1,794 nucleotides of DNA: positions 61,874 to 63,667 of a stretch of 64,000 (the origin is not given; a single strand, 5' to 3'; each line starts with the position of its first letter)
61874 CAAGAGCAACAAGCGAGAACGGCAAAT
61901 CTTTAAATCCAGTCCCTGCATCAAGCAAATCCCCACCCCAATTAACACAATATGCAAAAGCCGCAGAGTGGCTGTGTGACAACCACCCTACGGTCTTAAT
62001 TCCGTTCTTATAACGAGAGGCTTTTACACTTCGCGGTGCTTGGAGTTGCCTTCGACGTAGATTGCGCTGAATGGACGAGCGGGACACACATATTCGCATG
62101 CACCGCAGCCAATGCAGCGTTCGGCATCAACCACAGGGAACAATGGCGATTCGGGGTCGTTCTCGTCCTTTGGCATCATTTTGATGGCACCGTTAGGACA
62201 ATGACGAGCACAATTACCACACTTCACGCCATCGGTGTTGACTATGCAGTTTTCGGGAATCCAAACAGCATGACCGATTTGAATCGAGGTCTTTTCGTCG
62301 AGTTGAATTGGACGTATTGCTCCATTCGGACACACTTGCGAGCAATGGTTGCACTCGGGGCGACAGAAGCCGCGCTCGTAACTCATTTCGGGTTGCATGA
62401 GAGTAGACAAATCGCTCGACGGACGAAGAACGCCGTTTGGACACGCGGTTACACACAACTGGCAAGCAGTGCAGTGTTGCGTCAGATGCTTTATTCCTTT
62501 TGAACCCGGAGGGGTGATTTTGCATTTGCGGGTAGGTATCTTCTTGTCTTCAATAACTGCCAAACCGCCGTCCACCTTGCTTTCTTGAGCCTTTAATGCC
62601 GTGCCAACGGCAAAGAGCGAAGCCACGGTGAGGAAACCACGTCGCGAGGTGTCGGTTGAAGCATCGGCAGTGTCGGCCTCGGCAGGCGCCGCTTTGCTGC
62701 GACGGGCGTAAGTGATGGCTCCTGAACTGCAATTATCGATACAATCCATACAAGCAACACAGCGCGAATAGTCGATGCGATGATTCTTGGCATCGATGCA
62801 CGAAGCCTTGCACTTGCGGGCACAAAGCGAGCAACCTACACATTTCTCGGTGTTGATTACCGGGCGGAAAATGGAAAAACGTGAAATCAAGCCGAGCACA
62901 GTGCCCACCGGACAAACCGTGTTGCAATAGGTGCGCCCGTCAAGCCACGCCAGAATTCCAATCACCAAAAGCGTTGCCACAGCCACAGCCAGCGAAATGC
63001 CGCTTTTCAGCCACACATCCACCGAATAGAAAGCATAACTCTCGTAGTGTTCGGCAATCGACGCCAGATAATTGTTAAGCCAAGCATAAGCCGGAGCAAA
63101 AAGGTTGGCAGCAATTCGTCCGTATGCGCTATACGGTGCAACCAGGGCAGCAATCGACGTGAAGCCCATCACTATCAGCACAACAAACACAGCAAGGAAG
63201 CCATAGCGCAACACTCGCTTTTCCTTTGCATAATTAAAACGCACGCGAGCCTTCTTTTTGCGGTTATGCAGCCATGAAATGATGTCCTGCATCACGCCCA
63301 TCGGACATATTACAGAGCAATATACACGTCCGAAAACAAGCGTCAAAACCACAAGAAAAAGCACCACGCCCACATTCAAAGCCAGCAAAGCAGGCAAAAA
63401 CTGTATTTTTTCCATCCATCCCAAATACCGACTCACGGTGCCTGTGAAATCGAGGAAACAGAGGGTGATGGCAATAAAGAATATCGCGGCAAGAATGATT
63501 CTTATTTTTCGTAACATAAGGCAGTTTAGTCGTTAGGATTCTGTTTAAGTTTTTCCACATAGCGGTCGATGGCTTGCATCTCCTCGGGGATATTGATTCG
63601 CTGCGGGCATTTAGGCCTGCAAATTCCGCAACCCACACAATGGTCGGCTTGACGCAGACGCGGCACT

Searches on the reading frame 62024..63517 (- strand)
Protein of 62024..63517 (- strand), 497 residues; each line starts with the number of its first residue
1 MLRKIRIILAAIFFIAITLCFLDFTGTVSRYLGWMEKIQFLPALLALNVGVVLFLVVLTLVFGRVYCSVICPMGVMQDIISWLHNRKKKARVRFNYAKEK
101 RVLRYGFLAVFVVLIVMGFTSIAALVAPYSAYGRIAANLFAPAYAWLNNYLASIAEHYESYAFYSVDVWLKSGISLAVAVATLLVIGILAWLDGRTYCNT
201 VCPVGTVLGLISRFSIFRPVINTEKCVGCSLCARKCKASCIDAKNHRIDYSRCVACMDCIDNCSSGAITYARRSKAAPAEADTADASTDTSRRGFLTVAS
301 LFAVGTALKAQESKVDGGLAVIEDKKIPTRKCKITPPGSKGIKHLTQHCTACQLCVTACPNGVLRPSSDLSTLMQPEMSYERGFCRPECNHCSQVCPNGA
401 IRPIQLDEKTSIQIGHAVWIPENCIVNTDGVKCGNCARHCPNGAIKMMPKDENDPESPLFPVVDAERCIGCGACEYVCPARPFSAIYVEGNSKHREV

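Call 62: search_protein_families(library=pfam, proteins=[window:62024-63517:-], max_evalue=0.000001)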
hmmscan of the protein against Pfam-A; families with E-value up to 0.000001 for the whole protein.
window:62024-63517:- (497 aa): 10 families
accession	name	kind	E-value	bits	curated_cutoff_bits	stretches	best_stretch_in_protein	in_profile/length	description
PF00037.32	Fer4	-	8.1e-25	86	21.1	1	461-480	1-20/24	4Fe-4S binding domain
PF12838.12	Fer4_7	-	4.4e-22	78.7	27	1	431-480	3-50/52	4Fe-4S dicluster domain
PF12837.12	Fer4_6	-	2.4e-20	71.8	25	1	460-480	1-21/24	4Fe-4S binding domain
PF13187.11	Fer4_9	-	1.1e-18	67.4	27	2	348-401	1-52/52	4Fe-4S dicluster domain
PF12801.12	Fer4_5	-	7.6e-18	64.7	22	1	51-89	8-46/48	4Fe-4S binding domain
PF12797.12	Fer4_2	-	4.7e-15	54.8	24.5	1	461-480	3-22/22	4Fe-4S binding domain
PF14697.11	Fer4_21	-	2.2e-14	53.7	35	0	427-480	5-53/59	4Fe-4S dicluster domain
PF13484.11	Fer4_16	-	5.9e-14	53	30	0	348-369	1-21/66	4Fe-4S double cluster binding domain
PF13237.11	Fer4_10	-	1.1e-12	48.2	25.5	0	461-480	2-21/53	4Fe-4S dicluster domain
PF13183.11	Fer4_8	-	1.7e-07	32.1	27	0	251-363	3-68/68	4Fe-4S dicluster domain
